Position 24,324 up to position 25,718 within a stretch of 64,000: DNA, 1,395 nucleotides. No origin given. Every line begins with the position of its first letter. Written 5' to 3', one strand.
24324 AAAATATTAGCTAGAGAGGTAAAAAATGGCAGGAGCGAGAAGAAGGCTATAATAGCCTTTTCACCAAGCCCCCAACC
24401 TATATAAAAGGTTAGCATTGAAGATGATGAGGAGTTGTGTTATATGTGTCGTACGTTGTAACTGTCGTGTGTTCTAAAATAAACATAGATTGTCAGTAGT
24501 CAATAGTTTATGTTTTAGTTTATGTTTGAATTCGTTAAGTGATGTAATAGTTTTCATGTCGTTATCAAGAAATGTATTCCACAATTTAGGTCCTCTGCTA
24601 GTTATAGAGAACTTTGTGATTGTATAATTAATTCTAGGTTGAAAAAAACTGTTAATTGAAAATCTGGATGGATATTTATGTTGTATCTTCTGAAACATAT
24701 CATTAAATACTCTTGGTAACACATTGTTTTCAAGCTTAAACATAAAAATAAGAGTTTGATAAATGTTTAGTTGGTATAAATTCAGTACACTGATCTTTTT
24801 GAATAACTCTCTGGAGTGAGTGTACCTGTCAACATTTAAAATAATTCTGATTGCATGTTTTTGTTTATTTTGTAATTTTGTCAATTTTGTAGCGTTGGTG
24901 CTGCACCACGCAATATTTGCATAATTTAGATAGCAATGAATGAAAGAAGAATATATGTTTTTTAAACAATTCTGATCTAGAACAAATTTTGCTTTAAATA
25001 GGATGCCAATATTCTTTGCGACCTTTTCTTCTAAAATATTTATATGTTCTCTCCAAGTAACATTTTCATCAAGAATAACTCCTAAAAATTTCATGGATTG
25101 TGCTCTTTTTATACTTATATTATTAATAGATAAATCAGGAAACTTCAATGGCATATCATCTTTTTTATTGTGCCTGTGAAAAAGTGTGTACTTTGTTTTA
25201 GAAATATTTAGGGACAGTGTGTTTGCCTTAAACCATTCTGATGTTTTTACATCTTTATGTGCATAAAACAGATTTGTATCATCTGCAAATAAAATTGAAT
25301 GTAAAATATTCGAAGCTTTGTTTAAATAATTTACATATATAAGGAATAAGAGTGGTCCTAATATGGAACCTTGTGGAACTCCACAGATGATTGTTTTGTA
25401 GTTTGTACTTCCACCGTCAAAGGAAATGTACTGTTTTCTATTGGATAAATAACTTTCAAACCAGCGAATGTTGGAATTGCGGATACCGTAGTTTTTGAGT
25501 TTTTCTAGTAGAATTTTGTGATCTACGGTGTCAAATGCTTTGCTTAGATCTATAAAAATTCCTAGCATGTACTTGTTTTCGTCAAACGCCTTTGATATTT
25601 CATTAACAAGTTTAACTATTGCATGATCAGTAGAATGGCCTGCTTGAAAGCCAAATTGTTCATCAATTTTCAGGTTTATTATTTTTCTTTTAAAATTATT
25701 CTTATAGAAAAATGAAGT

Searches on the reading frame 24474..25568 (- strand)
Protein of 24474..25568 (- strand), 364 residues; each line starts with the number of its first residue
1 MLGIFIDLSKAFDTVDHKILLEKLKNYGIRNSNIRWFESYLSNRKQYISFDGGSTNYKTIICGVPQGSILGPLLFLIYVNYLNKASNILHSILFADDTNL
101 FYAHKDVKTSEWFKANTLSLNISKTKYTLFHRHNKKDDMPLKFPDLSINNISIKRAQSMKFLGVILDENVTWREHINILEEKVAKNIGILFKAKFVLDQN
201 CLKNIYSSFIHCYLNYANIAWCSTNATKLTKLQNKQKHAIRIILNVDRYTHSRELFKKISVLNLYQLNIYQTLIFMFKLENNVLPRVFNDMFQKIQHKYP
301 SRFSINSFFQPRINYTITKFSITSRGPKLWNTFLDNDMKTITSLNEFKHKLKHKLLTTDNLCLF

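Call 13: search_protein_families(library=pfam, proteins=[window:24474-25568:-], max_evalue=0.01)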
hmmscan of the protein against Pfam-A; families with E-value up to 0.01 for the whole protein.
window:24474-25568:- (364 aa): 1 family
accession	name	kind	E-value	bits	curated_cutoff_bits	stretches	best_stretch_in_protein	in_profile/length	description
PF00078.32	RVT_1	-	4e-20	72.9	29.6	1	4-166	71-205/205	Reverse transcriptase (RNA-dependent DNA polymerase)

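Call 52: find_encoding_contigs(protein=window:24474-25568:-, flank=2000, max_places=3)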
Protein window:24474-25568:- (364 aa): no gene with exactly this product is on record in the collection.
